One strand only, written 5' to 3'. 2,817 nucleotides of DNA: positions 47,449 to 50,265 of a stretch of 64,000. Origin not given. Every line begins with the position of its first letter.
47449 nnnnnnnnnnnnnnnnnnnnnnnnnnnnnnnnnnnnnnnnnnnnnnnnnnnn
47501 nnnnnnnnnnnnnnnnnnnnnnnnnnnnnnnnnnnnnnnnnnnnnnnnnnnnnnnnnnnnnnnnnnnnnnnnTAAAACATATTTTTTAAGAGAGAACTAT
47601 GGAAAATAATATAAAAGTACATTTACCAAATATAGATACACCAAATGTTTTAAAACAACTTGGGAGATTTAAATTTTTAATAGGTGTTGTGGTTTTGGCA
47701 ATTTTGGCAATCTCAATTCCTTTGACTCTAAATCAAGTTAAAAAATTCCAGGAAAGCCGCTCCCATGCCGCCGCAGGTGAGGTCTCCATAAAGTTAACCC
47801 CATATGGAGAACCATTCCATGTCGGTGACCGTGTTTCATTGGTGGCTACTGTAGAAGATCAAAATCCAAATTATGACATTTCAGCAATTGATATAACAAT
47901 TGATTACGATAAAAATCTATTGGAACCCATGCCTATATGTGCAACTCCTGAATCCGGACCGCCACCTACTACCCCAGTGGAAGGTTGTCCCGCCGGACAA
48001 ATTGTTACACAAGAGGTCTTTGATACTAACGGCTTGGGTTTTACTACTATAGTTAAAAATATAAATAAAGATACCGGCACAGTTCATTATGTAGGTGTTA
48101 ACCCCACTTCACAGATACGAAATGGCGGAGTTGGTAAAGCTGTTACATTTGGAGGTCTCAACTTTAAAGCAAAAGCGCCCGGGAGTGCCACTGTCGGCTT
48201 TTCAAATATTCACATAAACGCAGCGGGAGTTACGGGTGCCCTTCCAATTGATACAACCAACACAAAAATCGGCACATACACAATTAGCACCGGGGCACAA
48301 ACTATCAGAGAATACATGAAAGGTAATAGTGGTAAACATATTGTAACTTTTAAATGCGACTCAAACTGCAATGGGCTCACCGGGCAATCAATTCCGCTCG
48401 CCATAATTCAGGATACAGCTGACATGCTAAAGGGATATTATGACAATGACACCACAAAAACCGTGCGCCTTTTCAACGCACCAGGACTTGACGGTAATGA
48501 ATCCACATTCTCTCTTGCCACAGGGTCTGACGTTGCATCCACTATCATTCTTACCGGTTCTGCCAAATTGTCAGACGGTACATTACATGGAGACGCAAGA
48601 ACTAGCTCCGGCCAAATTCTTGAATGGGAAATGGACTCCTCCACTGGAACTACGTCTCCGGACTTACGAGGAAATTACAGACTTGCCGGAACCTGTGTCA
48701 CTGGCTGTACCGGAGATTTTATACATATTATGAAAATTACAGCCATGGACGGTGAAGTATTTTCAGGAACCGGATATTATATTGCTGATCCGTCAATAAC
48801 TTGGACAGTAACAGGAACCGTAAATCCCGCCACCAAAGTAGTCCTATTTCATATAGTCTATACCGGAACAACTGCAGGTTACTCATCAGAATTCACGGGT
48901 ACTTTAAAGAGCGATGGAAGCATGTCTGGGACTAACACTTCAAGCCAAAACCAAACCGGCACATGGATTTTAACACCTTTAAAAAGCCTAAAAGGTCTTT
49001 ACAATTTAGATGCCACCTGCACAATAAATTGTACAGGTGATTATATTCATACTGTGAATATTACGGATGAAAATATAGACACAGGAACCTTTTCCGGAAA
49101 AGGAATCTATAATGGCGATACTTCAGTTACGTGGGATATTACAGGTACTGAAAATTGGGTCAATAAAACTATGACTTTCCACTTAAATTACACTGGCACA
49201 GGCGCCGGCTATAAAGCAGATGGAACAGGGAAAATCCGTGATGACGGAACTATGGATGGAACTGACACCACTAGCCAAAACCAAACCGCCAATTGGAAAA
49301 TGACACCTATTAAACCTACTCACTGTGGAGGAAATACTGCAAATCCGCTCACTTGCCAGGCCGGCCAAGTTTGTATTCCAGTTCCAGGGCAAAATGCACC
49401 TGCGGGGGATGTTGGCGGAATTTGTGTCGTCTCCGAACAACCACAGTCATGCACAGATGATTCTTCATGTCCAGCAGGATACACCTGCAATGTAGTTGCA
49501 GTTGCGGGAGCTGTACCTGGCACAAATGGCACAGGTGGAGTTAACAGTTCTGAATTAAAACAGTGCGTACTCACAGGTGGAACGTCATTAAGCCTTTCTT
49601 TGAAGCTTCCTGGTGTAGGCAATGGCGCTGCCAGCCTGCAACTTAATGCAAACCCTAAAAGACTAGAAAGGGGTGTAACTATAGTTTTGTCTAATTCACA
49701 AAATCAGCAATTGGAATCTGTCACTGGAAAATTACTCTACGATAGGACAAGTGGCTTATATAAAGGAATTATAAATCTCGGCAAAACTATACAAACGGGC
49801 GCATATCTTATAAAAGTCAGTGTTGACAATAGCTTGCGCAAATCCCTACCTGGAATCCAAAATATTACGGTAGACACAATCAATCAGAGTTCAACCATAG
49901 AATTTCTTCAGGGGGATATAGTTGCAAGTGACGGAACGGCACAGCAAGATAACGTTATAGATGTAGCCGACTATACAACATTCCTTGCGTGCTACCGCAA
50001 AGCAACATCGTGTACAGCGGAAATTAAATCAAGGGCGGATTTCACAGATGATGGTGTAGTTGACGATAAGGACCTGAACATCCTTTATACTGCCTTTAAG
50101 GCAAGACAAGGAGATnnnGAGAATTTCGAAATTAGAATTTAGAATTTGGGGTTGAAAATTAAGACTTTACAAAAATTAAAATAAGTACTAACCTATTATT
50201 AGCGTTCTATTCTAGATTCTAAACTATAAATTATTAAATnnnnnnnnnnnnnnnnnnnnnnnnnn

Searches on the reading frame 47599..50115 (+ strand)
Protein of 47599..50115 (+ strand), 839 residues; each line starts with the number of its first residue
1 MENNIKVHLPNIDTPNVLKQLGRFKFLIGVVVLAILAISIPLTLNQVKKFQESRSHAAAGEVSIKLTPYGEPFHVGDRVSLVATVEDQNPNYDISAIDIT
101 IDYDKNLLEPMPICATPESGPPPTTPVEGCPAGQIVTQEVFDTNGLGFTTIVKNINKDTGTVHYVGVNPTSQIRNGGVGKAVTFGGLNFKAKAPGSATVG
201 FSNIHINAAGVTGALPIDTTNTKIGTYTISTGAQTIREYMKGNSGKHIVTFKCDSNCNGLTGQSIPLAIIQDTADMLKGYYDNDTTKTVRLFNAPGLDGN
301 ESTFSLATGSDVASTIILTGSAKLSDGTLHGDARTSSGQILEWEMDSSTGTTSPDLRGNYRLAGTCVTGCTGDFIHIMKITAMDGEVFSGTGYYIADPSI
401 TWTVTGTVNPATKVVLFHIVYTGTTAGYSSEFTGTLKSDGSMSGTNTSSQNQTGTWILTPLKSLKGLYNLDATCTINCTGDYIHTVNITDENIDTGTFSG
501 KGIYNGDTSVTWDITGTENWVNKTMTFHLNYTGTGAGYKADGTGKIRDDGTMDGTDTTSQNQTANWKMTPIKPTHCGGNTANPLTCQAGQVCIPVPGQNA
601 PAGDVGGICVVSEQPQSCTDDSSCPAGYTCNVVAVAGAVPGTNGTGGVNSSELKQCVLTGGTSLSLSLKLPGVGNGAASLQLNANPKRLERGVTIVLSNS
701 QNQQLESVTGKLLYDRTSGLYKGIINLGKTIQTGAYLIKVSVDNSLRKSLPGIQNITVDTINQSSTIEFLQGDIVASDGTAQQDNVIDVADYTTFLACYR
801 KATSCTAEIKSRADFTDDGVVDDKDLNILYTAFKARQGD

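Call 92: search_protein_families(library=pfam, proteins=[window:47599-50115:+], max_evalue=0.0001)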
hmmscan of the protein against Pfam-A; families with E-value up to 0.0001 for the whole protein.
window:47599-50115:+ (839 aa): 0 families

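Call 94: search_protein_families(library=pfam, proteins=[window:47599-50115:+], max_evalue=1)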
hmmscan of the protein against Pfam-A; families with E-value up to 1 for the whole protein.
window:47599-50115:+ (839 aa): 3 families
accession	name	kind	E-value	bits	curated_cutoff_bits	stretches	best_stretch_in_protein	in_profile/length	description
PF14625.12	Lustrin_cystein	-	0.0053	17.5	27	1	613-632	14-35/46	Lustrin, cysteine-rich repeated domain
PF22058.2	X25_BaPul_like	-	0.04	14.5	27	1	716-770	30-79/87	Pullulanase X25 domain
PF00963.24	Cohesin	-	0.044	14.4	24.1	1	74-111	11-47/139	Cohesin domain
